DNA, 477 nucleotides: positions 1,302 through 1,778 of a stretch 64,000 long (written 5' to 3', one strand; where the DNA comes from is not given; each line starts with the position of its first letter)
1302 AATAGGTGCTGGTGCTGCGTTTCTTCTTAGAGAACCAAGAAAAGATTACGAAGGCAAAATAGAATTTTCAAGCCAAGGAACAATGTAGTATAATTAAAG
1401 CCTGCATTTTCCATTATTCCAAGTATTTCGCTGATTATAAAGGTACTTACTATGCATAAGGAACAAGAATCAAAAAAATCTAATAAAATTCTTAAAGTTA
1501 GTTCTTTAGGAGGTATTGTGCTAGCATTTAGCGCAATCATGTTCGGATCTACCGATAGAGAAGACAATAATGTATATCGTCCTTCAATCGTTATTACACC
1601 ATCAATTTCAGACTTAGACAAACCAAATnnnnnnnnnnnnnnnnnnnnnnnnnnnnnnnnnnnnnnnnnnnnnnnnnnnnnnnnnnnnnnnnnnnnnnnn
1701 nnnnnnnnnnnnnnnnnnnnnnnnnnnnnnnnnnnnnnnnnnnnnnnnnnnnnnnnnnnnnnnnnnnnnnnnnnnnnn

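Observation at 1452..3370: Convergent genes with paralogous 60-aa N-terminal leaders but unrelated catalytic domains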

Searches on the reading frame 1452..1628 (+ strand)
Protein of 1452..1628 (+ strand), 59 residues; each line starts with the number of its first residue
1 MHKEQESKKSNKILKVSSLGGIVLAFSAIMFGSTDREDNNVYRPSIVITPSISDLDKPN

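Call 20: search_protein_representatives(alignment_id=A2)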
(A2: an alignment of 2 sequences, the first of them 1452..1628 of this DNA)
Query: 2 sequences, 59 profile positions. Proteins with E-value up to 0.001 (for the whole library): 3; up to 1e-10: 2; up to 1e-30: 2. The best 3 are listed.
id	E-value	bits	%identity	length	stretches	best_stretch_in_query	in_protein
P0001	8.6e-33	128.2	-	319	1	1-59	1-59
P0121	2.3e-32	126.8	-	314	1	1-59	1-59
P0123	8.6e-04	35.3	-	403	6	23-40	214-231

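Call 62: find_related_loci(query=A2, collection=metagenome_contigs, flank=4000)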
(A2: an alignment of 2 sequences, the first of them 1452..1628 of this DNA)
Query A2 (59 aa) in metagenome_contigs; peptide patterns used: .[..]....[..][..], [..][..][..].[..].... (x = any residue, [..] = any of these).
224 stretches matched a pattern, but none encodes a relative of the query by tblastn (E <= 1e-3).
